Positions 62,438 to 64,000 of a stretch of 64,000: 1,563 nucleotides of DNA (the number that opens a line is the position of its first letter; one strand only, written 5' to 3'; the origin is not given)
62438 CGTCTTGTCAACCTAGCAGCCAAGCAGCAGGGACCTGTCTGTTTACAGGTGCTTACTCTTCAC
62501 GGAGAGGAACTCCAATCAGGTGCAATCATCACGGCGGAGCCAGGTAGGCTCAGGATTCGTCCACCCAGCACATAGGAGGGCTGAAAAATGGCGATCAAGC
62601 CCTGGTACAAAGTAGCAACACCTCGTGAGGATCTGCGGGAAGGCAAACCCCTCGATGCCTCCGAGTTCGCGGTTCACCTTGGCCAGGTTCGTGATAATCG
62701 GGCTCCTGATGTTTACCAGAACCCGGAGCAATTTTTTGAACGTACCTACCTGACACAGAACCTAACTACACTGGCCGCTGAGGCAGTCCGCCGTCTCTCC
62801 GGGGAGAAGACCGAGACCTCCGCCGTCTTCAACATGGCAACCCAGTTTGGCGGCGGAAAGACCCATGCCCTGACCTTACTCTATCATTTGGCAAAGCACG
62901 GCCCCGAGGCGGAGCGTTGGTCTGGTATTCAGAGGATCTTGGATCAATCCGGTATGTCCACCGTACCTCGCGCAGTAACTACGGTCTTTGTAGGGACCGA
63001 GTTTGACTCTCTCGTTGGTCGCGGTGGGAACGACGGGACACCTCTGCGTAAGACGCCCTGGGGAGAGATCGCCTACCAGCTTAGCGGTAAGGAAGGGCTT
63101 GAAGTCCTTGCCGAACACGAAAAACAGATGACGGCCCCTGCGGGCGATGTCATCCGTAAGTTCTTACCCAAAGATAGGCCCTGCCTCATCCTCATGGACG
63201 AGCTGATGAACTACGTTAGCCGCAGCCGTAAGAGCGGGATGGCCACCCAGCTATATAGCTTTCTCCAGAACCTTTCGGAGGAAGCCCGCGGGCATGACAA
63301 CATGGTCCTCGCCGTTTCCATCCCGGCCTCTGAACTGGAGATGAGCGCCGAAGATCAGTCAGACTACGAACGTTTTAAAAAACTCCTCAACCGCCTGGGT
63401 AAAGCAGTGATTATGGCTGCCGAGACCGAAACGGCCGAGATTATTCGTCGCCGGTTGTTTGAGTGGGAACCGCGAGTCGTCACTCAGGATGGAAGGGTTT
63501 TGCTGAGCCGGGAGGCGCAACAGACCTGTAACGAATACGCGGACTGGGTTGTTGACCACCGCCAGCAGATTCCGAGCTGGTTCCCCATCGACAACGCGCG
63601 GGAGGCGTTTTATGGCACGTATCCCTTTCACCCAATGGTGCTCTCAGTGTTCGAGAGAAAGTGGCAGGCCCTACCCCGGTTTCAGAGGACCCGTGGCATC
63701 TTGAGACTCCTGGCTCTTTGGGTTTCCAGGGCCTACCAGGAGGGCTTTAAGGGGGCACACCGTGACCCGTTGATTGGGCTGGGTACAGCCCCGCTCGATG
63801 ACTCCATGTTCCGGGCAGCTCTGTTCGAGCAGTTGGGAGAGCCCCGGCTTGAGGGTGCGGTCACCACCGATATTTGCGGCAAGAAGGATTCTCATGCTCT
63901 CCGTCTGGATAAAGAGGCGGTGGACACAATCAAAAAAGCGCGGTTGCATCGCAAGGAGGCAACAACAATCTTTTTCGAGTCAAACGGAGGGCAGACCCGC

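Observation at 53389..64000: SNF2-DUF3883 helicase / DUF1156 adenine methylase / DUF499 ATPase defence cassette interleaved with Fic and toxin-antitoxin genes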

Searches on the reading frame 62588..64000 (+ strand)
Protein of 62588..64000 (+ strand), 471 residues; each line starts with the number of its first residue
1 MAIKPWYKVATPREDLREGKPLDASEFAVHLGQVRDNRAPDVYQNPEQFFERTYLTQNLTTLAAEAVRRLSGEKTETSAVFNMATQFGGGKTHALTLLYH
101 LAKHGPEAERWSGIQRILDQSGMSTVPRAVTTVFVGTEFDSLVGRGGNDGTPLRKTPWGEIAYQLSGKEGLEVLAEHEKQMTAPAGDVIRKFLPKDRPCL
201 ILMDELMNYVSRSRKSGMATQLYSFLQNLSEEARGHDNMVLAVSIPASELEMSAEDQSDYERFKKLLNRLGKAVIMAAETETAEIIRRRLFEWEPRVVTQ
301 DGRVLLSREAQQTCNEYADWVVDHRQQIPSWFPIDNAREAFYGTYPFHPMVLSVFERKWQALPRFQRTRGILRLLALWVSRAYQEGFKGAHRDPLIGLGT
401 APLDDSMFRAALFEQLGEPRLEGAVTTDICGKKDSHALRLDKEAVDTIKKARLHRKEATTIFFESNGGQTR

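Call 9: search_protein_families(library=pfam, proteins=[window:62588-64000:+], max_evalue=0.01)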
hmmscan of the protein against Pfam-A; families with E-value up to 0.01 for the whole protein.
window:62588-64000:+ (471 aa): 1 family
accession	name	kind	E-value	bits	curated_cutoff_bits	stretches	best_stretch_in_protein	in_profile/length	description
PF04465.17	DUF499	-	3.4e-20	71.9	23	1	155-379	51-267/1024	Protein of unknown function (DUF499)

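Call 10: search_protein_families(library=padloc, proteins=[window:62588-64000:+], max_evalue=0.01)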
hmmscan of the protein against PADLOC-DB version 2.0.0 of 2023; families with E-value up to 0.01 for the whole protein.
window:62588-64000:+ (471 aa): 4 families
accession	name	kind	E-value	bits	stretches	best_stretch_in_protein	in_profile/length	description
PDLC00662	HmaC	-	7.2e-89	297.2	1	1-465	1-449/941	AAA+ ATPase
PDLC02192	DUF499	-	6.1e-18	62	1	45-443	34-401/1022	-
PDLC02779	SspC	-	0.0059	12.4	0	301-353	276-327/1054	SspC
PDLC02488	BrxC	-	0.0087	12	0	79-121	66-107/1240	BrxC-PglY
